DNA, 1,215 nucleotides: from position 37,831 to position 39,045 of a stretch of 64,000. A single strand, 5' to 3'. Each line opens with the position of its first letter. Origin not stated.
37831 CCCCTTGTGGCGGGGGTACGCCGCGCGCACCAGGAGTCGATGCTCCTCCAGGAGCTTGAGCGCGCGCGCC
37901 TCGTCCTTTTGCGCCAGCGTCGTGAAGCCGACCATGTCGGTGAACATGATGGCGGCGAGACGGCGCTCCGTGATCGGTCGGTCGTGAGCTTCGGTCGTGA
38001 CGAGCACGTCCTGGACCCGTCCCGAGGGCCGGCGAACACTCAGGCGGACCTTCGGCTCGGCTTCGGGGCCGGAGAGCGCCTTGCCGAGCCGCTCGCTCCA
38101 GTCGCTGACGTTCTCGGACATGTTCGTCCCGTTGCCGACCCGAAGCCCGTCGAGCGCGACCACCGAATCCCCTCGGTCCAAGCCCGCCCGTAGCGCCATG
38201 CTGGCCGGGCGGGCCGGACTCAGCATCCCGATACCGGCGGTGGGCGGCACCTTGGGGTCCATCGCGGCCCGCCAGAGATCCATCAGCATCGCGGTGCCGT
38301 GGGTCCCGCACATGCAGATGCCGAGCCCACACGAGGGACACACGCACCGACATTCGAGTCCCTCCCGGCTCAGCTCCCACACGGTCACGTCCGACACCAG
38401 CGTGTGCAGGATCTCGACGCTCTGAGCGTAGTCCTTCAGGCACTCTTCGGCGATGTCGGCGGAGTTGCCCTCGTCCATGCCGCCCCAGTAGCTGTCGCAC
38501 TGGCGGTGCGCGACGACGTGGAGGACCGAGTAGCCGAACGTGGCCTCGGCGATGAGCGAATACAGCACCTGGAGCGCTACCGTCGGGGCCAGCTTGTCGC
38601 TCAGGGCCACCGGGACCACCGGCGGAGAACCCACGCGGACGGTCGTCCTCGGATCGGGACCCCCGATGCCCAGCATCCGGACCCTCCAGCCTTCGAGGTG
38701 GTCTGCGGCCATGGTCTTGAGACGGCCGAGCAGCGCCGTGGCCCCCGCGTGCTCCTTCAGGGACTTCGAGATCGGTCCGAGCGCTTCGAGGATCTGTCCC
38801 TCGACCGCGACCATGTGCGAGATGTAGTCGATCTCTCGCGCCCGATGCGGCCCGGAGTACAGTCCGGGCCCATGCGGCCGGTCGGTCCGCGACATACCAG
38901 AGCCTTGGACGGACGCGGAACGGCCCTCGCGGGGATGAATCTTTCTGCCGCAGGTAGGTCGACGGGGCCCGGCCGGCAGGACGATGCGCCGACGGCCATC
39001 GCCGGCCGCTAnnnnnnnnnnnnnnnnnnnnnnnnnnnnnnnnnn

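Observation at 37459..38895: Unusual sensor cyclase: helical N-domain + eight-Cys cluster (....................) + PDZ-like domain + CHD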

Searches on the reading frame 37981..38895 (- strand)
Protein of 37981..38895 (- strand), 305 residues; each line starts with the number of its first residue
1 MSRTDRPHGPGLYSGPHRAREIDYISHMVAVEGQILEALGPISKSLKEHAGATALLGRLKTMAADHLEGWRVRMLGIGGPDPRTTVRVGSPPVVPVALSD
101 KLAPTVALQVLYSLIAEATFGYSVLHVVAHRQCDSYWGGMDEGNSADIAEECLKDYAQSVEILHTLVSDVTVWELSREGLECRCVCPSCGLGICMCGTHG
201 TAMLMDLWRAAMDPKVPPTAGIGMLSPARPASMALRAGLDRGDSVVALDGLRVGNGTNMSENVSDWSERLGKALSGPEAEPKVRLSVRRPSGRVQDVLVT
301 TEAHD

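Call 5: find_homologous_proteins(query=window:37981-38895:-, max_evalue=0.001)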
Query seq(305 aa) (305 aa): 45 proteins with E <= 0.001 among 4059 candidates.
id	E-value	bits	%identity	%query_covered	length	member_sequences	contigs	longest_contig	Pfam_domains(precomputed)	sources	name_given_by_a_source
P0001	5.6e-202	687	100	100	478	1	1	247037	PF00211.26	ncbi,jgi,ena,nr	ncbi:MAG TPA: adenylate/guanylate cyclase domain-containing protein [Thermoplasmata archaeon]|nr:ade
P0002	4.5e-155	533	77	100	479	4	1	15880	PF00211.26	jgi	jgi:class 3 adenylate cyclase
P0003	2.9e-153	527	74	100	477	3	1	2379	PF00211.26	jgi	-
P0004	2.6e-145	501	76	93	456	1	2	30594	PF00211.26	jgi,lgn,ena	-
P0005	3.8e-141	488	77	91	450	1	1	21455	PF00211.26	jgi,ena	-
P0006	1.8e-131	456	65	99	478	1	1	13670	PF00211.26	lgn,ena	-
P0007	2.0e-131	456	66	99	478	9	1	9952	PF00211.26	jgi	jgi:class 3 adenylate cyclase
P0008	1.0e-128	447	65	100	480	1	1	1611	PF00211.26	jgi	jgi:class 3 adenylate cyclase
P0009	3.7e-128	445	65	99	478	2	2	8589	PF00211.26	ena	-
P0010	2.9e-127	442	63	100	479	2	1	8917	PF00211.26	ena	-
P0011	3.7e-123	428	63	99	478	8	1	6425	PF00211.26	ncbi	-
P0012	2.2e-113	396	63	91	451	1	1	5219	PF17820.8,PF00211.26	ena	-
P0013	8.7e-110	385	72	76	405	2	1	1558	PF00211.26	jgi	jgi:class 3 adenylate cyclase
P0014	1.4e-93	331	58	91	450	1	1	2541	PF00211.26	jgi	jgi:class 3 adenylate cyclase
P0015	2.7e-93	330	53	98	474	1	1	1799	PF17820.8,PF00211.26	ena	-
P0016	1.6e-92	328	53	98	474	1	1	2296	PF17820.8,PF00211.26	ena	-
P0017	2.0e-92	328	52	98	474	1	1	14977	PF17820.8,PF00211.26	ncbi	-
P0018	9.1e-92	325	52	98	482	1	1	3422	PF17820.8,PF13180.13,PF00211.26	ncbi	-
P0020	1.1e-87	312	51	99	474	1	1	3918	PF17820.8,PF00211.26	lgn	-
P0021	9.2e-81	289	52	89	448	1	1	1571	PF17820.8,PF00211.26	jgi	-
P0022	9.5e-81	289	53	89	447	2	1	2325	PF17820.8,PF00211.26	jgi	-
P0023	3.9e-78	281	48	99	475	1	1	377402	PF17820.8,PF00211.26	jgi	jgi:class 3 adenylate cyclase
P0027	1.8e-73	265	54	75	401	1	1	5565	PF17820.8,PF00211.26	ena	-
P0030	6.3e-68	247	45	95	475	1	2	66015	PF00211.26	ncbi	-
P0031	7.5e-68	247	45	94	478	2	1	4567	PF00211.26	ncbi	-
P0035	8.3e-65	237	43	96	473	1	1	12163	PF00211.26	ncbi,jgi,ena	-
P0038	7.3e-60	221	39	92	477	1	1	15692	PF00211.26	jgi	jgi:class 3 adenylate cyclase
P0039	2.0e-49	186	37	91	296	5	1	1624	PF17820.8,PF13180.13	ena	-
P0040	3.0e-47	179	37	91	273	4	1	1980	PF17820.8,PF13180.13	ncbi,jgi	-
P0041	4.1e-36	143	32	90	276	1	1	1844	PF17820.8,PF00595.30,PF13180.13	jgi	jgi:hypothetical protein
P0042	1.0e-35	141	32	90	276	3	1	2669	PF17820.8,PF00595.30,PF13180.13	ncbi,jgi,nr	ncbi:MAG: PDZ domain-containing protein [Gammaproteobacteria bacterium]|nr:PDZ domain-containing pro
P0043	1.8e-35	140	32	90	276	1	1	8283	PF17820.8,PF00595.30,PF13180.13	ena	-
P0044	5.1e-34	136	33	90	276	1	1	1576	PF17820.8,PF00595.30,PF13180.13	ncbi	-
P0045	6.8e-33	132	33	90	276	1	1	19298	PF17820.8,PF00595.30,PF13180.13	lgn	-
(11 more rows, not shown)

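Call 11: search_protein_families(library=ncbifam, proteins=[P0042, P0039], max_evalue=1)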
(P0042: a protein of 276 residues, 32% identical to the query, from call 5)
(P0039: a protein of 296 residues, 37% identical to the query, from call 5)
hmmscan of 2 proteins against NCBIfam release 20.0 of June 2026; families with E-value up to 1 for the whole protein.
P0042 (276 aa): 24 families
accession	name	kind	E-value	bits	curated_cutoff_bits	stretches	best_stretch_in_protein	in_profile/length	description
TIGR02037.1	degP_htrA_DO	subfamily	1.5e-11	43.9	416.2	1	202-273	255-325/434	Do family serine endopeptidase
NF041199.1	trx7_PDZ_seleno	equivalog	4.4e-09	35.7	300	1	205-270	202-267/390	Trx7/PDZ domain-containing (seleno)protein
NF047968.1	SerProtHtrA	equivalog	1e-08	34.9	470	1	202-267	285-350/357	serine protease HtrA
NF041521.1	HhoA_HhoB_HtrA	equivalog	1.1e-08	34.8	450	1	199-273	256-329/335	HhoA/HhoB/HtrA family serine endopeptidase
NF007526.1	PRK10139.1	equivalog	1.3e-07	30.7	756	1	208-273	293-357/456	serine endoprotease DegQ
NF040960.1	MamE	equivalog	1.9e-06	26.7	800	1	202-266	463-527/659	magnetosome formation protease MamE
NF008046.0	PRK10779.1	equivalog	7.3e-06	25.3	477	1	214-268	230-283/450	sigma E protease regulator RseP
TIGR02038.1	protease_degS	equivalog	1.1e-05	24.7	422.95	1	201-273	273-344/351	outer membrane-stress sensor serine endopeptidase DegS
NF041616.1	T2SS_C_SYNERG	exception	1.6e-05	24.4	200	1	205-269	224-290/296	type II secretion system protein GspC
TIGR00054.1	TIGR00054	equivalog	2.1e-05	23.6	147.55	1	216-269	212-264/421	RIP metalloprotease RseP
NF008189.1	PRK10942.1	equivalog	3.3e-05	22.5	720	1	202-268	408-472/477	serine endoprotease DegP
NF040965.1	MamP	equivalog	4.3e-05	23.3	300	1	219-269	147-197/290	magnetosome magnetite formation protein MamP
TIGR00225.1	prc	subfamily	0.00013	21.2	218.6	1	204-275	60-133/335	C-terminal processing peptidase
NF008147.1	PRK10898.1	equivalog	0.00013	21.2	408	1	205-268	278-341/352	outer membrane-stress sensor serine endopeptidase DegS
NF053637.1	SerProtHtrAspr2045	equivalog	0.00016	20.7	650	1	206-275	319-388/394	serine protease HtrA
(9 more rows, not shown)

P0039 (296 aa): 20 families
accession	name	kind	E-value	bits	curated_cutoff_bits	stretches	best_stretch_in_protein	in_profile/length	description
NF041521.1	HhoA_HhoB_HtrA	equivalog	2.5e-05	23.7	450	1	214-286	256-323/335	HhoA/HhoB/HtrA family serine endopeptidase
TIGR02037.1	degP_htrA_DO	subfamily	0.00011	21.3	416.2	1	207-285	245-318/434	Do family serine endopeptidase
NF041199.1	trx7_PDZ_seleno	equivalog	0.00027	20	300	1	228-285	327-381/390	Trx7/PDZ domain-containing (seleno)protein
NF047968.1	SerProtHtrA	equivalog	0.00057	19.3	470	1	218-285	286-348/357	serine protease HtrA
NF040960.1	MamE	equivalog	0.0021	16.7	800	1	217-292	463-532/659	magnetosome formation protease MamE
TIGR00225.1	prc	subfamily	0.0026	16.9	218.6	1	221-285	62-122/335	C-terminal processing peptidase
NF045589.1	Cterm_S41_CtpB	exception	0.0037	16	633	1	225-295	134-200/416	carboxyl-terminal processing protease CtpB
NF052377.1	lmo1851_S41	exception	0.0051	15.5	725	1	219-287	116-180/468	lmo1851 family serine protease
NF045588.1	Cterm_S41_CtpA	exception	0.0056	15.6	625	1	216-295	119-195/401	carboxyl-terminal processing protease CtpA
NF008189.1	PRK10942.1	equivalog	0.018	13.5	720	1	222-255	413-446/477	serine endoprotease DegP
NF007526.1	PRK10139.1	equivalog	0.02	13.6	756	1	229-255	299-325/456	serine endoprotease DegQ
NF050055.1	SerProtHtrAMycob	equivalog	0.022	13.7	800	1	211-278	420-487/502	serine protease HtrA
NF008046.0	PRK10779.1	equivalog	0.024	13.7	477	1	229-284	230-279/450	sigma E protease regulator RseP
TIGR03900.1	prc_long_Delta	hypoth_equivalog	0.029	12.3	660.95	1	231-258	161-188/973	MXAN_5808 family serine peptidase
NF045590.1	Cterm_S41_CtpC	exception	0.031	13.1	665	1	220-283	128-187/418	carboxyl-terminal processing protease CtpC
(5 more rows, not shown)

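Call 12: search_protein_families(library=pfam, proteins=[P0042, P0039, P0023, P0038], max_evalue=10)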
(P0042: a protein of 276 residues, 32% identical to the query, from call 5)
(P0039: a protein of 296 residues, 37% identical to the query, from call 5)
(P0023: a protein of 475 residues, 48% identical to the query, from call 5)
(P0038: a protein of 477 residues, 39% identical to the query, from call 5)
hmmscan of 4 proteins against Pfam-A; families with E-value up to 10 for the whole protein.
P0042 (276 aa): 6 families
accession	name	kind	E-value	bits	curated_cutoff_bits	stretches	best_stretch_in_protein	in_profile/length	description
PF13180.12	PDZ_2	-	1.2e-14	54.7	27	1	204-268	10-74/80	PDZ domain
PF17820.7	PDZ_6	-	7.4e-12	45.3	27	1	213-263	5-54/54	PDZ domain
PF00595.29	PDZ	-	9.4e-11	42.4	23.2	1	201-262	23-81/81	PDZ domain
PF14685.13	PDZ_Tricorn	-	0.00045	20.6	25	1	214-273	28-88/88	Tricorn protease PDZ domain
PF23124.1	Xre_MbcA_ParS-like_N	-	0.0045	18.1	28.6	1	35-70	29-64/77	Antitoxin Xre/MbcA/ParS-like, N-terminal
PF21558.3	Pept_S41_N_bact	-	0.11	12.9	27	1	217-243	13-39/87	Bacteroidetes, Peptidase, S41 family, N-terminal domain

P0039 (296 aa): 4 families
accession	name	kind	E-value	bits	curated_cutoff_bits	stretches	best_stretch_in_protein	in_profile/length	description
PF17820.7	PDZ_6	-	1.4e-07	31.5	27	1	225-255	2-32/54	PDZ domain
PF13180.12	PDZ_2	-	6.2e-06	26.9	27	1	218-285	9-71/80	PDZ domain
PF00595.29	PDZ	-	0.00025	21.8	23.2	1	215-264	17-68/81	PDZ domain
PF00210.30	Ferritin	-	0.024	15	24.5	1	19-63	73-116/142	Ferritin-like domain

P0023 (475 aa): 5 families
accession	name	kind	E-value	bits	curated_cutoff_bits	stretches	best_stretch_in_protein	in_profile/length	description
PF00211.25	Guanylate_cyc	-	3.2e-20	72.9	21.9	1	309-440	9-154/183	Adenylate and Guanylate cyclase catalytic domain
PF17820.7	PDZ_6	-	2.2e-05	24.5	27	1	224-263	2-41/54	PDZ domain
PF13180.12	PDZ_2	-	0.00014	22.5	27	1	221-284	13-69/80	PDZ domain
PF14685.13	PDZ_Tricorn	-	0.077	13.4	25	1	237-292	37-86/88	Tricorn protease PDZ domain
PF24326.1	DUF7496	-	0.17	12.2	27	1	178-190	78-90/115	Domain of unknown function (DUF7496)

P0038 (477 aa): 2 families
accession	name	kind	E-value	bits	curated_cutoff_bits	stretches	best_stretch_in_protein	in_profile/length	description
PF00211.25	Guanylate_cyc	-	7.6e-23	81.5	21.9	1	311-443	9-155/183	Adenylate and Guanylate cyclase catalytic domain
PF13180.12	PDZ_2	-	0.18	12.5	27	1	226-292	16-74/80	PDZ domain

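Call 19: find_encoding_contigs(protein=P0023, flank=8000, max_places=3)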
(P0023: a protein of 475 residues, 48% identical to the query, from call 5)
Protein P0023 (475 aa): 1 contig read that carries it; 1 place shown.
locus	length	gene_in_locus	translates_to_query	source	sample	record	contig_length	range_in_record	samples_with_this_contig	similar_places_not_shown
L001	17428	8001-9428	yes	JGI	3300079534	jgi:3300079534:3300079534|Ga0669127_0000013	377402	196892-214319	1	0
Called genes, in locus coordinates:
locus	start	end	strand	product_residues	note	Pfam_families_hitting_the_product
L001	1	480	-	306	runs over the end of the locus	PF00291:PALP (faint), PF02737:3HCDH_N, PF00725:3HCDH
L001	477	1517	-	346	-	PF22082:TtuA_LIM_N, PF01171:ATP_bind_3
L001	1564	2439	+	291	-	PF13495:Phage_int_SAM_4, PF00589:Phage_integrase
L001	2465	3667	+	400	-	PF01266:DAO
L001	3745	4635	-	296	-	PF02511:Thy1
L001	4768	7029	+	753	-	PF00133:tRNA-synt_1, PF09334:tRNA-synt_1g, PF01588:tRNA_bind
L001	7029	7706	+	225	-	PF13263:PHP_C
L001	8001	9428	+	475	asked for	PF17820:PDZ_6 (faint), PF00211:Guanylate_cyc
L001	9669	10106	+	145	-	PF00027:cNMP_binding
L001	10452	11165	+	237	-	PF00702:Hydrolase, PF13419:HAD_2, PF13242:Hydrolase_like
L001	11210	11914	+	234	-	PF13489:Methyltransf_23, PF08241:Methyltransf_11, PF08242:Methyltransf_12, PF13649:Methyltransf_25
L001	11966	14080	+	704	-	PF11896:GlgE_dom_N_S, PF00128:Alpha-amylase, PF21702:GLGE_C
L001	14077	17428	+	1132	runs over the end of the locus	PF00128:Alpha-amylase, PF16657:Malt_amylase_C, PF23915:SusG_C (faint), PF18085:Mak_N_cap (weak), PF01636:APH (weak)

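Call 20: find_encoding_contigs(protein=P0030, flank=6000, max_places=2)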
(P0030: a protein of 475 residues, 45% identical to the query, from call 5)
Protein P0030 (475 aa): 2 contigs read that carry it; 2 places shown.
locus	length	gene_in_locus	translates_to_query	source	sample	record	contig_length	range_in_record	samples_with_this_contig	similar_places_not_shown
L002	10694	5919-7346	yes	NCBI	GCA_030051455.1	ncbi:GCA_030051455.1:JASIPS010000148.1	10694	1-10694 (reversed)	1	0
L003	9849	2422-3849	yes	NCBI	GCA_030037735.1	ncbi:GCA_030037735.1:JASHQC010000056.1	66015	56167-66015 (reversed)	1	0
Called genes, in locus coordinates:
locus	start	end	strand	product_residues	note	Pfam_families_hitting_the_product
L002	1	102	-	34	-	?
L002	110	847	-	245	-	PF00106:adh_short, PF01370:Epimerase (faint), PF08659:KR, PF13561:adh_short_C2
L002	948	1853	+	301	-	PF00378:ECH_1, PF16113:ECH_2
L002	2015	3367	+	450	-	PF00561:Abhydrolase_1, PF12146:Hydrolase_4, PF00211:Guanylate_cyc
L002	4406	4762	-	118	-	PF12680:SnoaL_2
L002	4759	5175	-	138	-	-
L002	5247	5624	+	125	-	PF01638:HxlR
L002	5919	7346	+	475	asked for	PF00211:Guanylate_cyc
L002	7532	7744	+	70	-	-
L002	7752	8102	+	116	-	-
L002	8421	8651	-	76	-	-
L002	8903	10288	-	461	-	PF00083:Sugar_tr, PF07690:MFS_1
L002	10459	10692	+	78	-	?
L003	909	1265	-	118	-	PF12680:SnoaL_2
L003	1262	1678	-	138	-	-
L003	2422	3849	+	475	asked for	PF00211:Guanylate_cyc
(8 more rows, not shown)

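Call 21: find_encoding_contigs(protein=P0045, flank=6000, max_places=2)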
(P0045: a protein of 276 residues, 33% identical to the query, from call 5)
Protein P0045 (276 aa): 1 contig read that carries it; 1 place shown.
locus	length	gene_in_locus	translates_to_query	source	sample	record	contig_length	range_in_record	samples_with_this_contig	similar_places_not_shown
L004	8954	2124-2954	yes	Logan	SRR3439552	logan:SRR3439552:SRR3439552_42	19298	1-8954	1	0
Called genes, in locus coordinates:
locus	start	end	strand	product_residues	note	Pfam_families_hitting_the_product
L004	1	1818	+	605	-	?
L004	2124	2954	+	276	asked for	PF00595:PDZ, PF13180:PDZ_2, PF17820:PDZ_6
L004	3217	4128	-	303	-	PF00294:PfkB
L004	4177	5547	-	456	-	PF00202:Aminotran_3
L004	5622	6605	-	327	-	PF02588:YitT_membrane, PF10035:DUF2179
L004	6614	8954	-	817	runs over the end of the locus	PF00890:FAD_binding_2, PF01266:DAO, PF07992:Pyr_redox_2 (faint), PF13450:NAD_binding_8 (weak), PF13738:Pyr_redox_3 (faint), PF16350:FAO_M, PF01571:GCV_T, PF08669:GCV_T_C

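Call 22: find_encoding_contigs(protein=P0004, flank=6000, max_places=2)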
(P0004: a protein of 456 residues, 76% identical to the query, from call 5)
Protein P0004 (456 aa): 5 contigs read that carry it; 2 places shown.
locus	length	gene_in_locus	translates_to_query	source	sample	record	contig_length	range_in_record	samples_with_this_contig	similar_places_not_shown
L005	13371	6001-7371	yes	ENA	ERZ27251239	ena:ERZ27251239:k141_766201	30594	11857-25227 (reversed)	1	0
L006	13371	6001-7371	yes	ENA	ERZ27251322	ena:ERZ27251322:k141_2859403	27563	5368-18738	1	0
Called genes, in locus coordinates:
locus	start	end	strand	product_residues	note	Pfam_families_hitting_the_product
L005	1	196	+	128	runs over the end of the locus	PF08818:DUF1801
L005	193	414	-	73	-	-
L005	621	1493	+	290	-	PF00561:Abhydrolase_1, PF12697:Abhydrolase_6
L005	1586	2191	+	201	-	-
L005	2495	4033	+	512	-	-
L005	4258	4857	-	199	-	PF00583:Acetyltransf_1, PF13673:Acetyltransf_10 (weak), PF13508:Acetyltransf_7, PF08445:FR47 (weak)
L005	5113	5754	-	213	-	PF05724:TPMT (weak), PF03848:TehB, PF13489:Methyltransf_23, PF13847:Methyltransf_31, PF08241:Methyltransf_11, PF08242:Methyltransf_12, PF13649:Methyltransf_25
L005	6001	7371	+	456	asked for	PF00211:Guanylate_cyc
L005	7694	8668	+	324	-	PF00291:PALP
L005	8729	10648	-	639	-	PF00211:Guanylate_cyc, PF00515:TPR_1 (faint), PF07719:TPR_2 (faint), PF13428:TPR_14 (faint), PF14559:TPR_19 (faint), PF13414:TPR_11 (faint), PF13431:TPR_17 (faint), PF13432:TPR_16 (weak)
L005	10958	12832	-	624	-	PF00211:Guanylate_cyc, PF13428:TPR_14 (faint), PF14559:TPR_19 (faint), PF07719:TPR_2 (faint), PF13414:TPR_11 (faint), PF13431:TPR_17 (faint)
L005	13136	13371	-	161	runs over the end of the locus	-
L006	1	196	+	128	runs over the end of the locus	PF08818:DUF1801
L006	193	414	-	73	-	-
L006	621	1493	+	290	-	PF00561:Abhydrolase_1, PF12697:Abhydrolase_6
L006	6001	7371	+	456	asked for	PF00211:Guanylate_cyc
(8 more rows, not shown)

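Call 23: predict_structure(alignment_id=A2)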
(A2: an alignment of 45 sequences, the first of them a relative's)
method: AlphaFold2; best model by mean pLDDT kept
length: 478 residues; sequences in the alignment: 45
mean_pLDDT: 76.5   pTM: 0.57
mean pLDDT of the five models: 76.5, 75.6, 74.9, 73.4, 68.0
residues with pLDDT >= 90: 124; 70-90: 219; 50-70: 73; < 50: 62
segments of 3 or more residues with pLDDT < 50: 1-12, 95-98, 136-141, 304-310, 411-415, 442-469
pLDDT, mean of each block of 10 residues (from residue 1): 40 63 89 92 90 93 93 81 65 50 86 94 90 56 79 94 88 81 73 82 78 64 80 86 90 82 87 81 91 91 48 75 86 88 91 83 82 89 91 80 74 50 62 79 40 41 40 59
secondary structure, 60 per line:
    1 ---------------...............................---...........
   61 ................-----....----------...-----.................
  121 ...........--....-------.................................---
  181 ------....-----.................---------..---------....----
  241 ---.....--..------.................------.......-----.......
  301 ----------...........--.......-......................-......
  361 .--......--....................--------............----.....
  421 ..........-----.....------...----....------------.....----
elements in order: H16-46 H50-76 H82-85 H104-131 H134-137 H145-177 H187-190 H196-212 H233-236 E244-248 H259-275 E282-288 E294-300 E311-321 H324-330 H332-353 E355-361 E364-369 H372-391 E400-411 H416-430 E436-440 H454-457 E470-474

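Call 75: list_cluster_members(proteins=[P0040, P0011, P0017, P0018, P0031, P0035, P0044, P0202, P0217, P0309])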
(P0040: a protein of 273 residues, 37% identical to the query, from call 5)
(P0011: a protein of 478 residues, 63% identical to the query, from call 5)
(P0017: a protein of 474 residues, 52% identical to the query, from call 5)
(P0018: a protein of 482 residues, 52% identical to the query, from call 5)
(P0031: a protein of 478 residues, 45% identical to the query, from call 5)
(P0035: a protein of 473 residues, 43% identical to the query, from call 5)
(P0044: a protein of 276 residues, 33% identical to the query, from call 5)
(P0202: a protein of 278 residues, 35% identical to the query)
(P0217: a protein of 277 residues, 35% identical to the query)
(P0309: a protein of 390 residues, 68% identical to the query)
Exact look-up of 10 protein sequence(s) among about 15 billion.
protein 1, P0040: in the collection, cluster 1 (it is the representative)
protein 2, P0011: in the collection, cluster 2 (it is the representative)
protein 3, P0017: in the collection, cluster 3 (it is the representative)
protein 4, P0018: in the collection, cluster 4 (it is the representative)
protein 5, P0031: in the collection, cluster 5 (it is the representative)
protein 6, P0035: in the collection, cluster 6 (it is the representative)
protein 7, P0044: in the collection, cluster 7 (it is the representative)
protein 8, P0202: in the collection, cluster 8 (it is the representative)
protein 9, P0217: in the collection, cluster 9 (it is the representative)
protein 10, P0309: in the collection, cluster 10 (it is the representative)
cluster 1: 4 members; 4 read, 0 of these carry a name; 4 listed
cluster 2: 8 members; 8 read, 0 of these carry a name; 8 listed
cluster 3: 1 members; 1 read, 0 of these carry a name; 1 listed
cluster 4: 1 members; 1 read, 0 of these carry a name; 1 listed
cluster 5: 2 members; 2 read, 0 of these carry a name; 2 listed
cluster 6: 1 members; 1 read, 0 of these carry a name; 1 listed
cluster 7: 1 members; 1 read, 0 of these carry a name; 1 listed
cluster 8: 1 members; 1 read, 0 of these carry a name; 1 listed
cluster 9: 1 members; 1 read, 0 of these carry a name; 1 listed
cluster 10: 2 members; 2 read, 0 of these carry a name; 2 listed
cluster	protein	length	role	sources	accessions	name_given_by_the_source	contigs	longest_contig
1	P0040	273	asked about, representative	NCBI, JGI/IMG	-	-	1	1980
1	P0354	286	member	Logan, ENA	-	-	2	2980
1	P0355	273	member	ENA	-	-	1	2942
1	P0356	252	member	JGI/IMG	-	-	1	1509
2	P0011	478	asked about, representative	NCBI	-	-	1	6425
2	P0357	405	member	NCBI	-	-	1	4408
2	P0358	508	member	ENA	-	-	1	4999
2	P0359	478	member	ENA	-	-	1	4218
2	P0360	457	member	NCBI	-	-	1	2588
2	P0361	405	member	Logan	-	-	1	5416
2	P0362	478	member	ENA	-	-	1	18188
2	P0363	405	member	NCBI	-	-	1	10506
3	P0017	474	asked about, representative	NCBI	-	-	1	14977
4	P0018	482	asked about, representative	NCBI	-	-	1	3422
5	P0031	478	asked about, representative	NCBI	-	-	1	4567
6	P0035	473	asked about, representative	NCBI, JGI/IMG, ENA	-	-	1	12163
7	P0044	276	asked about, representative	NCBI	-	-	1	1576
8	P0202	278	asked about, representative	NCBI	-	-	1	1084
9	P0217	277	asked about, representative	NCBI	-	-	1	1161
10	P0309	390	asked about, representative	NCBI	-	-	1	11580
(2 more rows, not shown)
